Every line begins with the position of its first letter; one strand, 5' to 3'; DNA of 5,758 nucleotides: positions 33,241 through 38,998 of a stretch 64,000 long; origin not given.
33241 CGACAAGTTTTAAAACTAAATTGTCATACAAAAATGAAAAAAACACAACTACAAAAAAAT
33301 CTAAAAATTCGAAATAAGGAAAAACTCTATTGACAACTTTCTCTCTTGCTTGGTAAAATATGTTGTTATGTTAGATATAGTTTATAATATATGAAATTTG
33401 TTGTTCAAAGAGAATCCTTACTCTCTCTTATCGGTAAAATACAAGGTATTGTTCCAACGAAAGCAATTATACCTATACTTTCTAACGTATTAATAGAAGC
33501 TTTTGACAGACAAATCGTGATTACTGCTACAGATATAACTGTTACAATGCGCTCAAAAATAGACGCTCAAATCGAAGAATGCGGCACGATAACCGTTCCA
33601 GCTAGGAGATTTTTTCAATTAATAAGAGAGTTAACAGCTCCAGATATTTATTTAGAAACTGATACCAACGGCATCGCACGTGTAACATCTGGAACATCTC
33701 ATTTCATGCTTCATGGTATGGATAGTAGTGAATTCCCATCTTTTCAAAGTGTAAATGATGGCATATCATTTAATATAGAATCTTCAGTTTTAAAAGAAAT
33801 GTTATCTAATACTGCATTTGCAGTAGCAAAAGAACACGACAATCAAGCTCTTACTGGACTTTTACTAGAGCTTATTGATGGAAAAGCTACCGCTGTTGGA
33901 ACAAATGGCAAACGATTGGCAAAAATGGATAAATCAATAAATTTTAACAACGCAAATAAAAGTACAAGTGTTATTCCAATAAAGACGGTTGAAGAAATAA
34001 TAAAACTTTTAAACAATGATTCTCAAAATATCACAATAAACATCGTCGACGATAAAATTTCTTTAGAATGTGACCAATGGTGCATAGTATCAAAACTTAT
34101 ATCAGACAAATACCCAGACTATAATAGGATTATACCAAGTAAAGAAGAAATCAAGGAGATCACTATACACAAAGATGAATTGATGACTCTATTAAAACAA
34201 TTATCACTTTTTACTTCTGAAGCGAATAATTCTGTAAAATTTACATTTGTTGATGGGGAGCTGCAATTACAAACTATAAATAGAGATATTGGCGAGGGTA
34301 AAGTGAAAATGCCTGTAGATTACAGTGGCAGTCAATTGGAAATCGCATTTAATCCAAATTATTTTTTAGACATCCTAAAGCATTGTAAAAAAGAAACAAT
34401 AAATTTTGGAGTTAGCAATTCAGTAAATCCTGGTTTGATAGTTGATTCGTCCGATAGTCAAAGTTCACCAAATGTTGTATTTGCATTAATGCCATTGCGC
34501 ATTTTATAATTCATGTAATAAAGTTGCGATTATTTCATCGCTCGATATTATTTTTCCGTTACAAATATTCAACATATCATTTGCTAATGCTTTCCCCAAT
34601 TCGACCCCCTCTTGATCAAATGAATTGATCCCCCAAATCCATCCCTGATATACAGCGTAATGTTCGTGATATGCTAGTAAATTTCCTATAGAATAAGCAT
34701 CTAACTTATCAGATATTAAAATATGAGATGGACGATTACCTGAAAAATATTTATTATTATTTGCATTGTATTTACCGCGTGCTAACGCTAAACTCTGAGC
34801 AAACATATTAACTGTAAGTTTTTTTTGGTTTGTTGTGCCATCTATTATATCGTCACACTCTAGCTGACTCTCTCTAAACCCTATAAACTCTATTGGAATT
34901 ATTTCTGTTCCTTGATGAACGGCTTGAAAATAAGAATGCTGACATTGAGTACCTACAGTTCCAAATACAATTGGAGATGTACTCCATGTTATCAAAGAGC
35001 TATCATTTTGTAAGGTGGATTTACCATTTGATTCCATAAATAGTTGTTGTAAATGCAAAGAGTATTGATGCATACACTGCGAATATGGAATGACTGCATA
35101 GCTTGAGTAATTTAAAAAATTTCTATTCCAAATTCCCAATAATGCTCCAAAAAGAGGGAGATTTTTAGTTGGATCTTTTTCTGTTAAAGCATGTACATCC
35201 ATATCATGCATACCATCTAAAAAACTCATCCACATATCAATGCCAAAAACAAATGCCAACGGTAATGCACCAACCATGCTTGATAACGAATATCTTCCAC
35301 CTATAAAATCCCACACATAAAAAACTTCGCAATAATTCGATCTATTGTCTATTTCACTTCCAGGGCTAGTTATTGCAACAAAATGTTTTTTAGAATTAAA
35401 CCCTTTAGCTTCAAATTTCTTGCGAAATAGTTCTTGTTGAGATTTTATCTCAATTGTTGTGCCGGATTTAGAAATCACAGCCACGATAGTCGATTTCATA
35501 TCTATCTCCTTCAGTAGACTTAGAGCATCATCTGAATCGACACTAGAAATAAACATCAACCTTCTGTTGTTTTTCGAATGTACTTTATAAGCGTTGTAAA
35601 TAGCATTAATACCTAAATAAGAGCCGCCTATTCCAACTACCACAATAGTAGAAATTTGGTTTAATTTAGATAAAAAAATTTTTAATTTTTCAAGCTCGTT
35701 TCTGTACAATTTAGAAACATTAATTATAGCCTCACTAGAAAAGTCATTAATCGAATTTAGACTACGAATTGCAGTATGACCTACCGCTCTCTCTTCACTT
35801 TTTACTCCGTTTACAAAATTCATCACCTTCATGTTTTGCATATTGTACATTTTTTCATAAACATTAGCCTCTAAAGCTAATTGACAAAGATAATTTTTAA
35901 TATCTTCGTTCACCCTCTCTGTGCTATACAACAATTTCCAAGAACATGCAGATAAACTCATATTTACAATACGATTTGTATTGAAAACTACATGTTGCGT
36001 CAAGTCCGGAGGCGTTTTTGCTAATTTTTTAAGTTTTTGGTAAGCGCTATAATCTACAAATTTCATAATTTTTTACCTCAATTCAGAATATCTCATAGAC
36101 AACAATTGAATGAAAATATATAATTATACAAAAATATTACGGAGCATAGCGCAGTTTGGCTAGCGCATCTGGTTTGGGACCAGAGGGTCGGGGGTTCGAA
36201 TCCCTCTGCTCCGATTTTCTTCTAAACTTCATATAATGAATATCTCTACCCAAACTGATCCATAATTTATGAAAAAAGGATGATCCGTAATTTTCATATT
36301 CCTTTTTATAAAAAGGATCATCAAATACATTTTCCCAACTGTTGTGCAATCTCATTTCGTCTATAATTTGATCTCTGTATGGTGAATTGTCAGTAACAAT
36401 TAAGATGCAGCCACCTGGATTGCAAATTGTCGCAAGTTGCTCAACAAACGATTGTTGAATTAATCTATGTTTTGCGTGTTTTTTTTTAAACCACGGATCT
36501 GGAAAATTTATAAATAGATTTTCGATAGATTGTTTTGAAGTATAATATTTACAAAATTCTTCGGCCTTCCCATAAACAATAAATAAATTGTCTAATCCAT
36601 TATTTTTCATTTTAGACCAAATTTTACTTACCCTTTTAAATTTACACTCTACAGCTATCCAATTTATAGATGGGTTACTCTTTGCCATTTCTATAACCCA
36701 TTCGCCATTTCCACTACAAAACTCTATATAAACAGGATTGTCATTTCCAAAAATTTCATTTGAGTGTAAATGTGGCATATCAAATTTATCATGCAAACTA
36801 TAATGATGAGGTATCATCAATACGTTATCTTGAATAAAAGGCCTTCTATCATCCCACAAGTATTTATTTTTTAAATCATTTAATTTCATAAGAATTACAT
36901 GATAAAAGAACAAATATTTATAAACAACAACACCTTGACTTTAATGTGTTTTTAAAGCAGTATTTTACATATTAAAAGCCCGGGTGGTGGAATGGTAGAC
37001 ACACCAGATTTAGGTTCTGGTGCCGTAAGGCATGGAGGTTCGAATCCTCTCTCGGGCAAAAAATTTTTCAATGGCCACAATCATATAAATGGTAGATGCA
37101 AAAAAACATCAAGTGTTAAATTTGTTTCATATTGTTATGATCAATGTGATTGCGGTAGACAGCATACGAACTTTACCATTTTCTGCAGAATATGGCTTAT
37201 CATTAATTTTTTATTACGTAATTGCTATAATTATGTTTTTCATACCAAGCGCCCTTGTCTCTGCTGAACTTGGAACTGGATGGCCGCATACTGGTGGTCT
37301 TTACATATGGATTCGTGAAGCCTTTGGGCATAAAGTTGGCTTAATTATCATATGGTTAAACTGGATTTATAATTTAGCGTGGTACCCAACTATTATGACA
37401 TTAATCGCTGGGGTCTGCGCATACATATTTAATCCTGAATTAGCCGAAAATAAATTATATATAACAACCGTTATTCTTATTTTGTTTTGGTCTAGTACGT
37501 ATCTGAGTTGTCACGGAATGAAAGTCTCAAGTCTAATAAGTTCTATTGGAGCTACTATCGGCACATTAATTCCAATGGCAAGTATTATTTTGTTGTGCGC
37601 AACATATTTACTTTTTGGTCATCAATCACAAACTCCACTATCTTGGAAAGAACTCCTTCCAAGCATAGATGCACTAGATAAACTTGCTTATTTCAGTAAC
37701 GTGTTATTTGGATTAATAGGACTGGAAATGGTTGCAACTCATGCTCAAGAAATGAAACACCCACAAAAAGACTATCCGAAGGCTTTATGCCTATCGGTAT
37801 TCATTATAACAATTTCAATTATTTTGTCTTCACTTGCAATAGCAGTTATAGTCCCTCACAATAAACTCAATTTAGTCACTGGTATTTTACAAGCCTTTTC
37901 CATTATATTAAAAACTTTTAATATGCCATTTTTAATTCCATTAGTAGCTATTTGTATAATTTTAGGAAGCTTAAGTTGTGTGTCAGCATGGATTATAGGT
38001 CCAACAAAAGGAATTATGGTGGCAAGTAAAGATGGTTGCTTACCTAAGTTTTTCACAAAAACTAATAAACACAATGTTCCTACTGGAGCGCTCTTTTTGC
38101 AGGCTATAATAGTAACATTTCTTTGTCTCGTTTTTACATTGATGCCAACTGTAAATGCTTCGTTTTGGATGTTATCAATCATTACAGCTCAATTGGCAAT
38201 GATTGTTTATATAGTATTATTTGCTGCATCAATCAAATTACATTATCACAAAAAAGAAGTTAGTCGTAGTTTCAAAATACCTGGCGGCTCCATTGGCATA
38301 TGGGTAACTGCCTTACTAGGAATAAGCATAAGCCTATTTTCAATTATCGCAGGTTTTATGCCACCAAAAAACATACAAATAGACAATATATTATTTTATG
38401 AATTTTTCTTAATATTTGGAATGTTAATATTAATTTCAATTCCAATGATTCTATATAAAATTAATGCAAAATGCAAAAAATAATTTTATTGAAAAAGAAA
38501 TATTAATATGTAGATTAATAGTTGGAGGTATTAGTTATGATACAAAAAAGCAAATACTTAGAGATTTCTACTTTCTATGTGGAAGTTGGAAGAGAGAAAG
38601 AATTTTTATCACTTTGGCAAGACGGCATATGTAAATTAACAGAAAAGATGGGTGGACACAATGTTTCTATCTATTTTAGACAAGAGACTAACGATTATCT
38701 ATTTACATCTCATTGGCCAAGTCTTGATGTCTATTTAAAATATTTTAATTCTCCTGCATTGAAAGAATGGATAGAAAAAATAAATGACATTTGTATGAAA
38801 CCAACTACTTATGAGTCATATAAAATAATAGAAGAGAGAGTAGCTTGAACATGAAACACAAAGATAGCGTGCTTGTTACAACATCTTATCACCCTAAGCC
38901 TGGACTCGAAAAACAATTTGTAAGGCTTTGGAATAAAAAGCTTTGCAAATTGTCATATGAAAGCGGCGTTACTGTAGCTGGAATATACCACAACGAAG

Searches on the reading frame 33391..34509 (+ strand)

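Call 45: search_protein_families(library=pfam, proteins=[window:33391-34509:+], max_evalue=0.01)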
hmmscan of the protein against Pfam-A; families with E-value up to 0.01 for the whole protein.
window:33391-34509:+ (372 aa): 3 families
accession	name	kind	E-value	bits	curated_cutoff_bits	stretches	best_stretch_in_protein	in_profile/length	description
PF00712.24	DNA_pol3_beta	-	5.1e-36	123.9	24.4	2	1-117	1-118/120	DNA polymerase III beta subunit, N-terminal domain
PF02767.21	DNA_pol3_beta_2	-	1.4e-22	80.6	27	1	129-243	2-116/116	DNA polymerase III beta subunit, central domain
PF02768.20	DNA_pol3_beta_3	-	2.4e-20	73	27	1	246-360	2-115/121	DNA polymerase III beta subunit, C-terminal domain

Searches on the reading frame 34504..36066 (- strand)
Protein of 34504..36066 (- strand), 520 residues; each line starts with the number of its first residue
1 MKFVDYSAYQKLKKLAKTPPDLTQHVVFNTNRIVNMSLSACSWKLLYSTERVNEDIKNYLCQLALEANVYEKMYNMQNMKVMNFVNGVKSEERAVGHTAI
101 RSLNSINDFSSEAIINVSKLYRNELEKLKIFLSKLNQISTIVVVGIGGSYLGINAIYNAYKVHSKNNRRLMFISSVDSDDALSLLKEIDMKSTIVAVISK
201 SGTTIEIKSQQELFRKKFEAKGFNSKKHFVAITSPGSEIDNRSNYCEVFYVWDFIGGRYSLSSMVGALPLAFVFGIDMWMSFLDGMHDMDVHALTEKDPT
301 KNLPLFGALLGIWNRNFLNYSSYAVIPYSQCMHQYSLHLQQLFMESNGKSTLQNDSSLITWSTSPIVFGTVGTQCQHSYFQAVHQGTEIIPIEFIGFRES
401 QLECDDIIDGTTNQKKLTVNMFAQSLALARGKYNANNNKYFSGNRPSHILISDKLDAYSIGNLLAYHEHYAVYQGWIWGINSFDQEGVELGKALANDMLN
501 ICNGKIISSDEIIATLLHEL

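Call 45: search_protein_families(library=pfam, proteins=[window:34504-36066:-], max_evalue=0.01)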
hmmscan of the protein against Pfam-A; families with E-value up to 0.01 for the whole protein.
window:34504-36066:- (520 aa): 1 family
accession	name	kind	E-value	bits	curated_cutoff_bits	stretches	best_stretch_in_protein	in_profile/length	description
PF00342.24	PGI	-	9.1e-99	331.7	22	1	47-501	2-468/486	Phosphoglucose isomerase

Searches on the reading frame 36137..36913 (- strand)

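Call 45: search_protein_families(library=pfam, proteins=[window:36137-36913:-], max_evalue=0.01)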
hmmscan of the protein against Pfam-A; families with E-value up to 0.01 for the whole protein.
window:36137-36913:- (258 aa): 5 families
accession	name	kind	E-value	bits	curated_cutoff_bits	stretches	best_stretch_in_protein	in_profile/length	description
PF02390.23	Methyltransf_4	-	2.9e-43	147.7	24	1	58-226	1-171/173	Putative methyltransferase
PF24675.1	NpmA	-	4.1e-06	26.7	60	1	58-210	23-174/214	16S rRNA (adenine(1408)-N(1))-methyltransferase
PF10354.15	BMT5-like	-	0.00046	21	24.7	1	88-210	37-165/168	rRNA (uridine-N3-)-methyltransferase BTM5-like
PF05175.20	MTS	-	0.001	19.2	23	1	62-183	35-149/170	Methyltransferase small domain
PF13489.12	Methyltransf_23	-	0.0011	19.2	27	0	57-189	21-130/164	Methyltransferase domain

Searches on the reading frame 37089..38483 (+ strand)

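Call 45: search_protein_families(library=pfam, proteins=[window:37089-38483:+], max_evalue=0.01)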
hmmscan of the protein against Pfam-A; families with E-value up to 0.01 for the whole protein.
window:37089-38483:+ (464 aa): 2 families
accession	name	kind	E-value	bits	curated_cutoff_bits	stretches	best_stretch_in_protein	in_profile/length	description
PF13520.12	AA_permease_2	-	2.8e-63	214.8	27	1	15-443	9-425/427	Amino acid permease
PF00324.27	AA_permease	-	3.1e-36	125.5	24.6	1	36-451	27-455/470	Amino acid permease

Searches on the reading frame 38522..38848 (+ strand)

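Call 45: search_protein_families(library=pfam, proteins=[window:38522-38848:+], max_evalue=0.01)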
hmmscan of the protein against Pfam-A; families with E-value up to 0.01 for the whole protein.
window:38522-38848:+ (108 aa): 1 family
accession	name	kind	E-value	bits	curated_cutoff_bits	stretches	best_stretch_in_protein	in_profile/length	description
PF03992.22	ABM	-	8.3e-06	26.3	23.1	1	15-86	5-78/78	Antibiotic biosynthesis monooxygenase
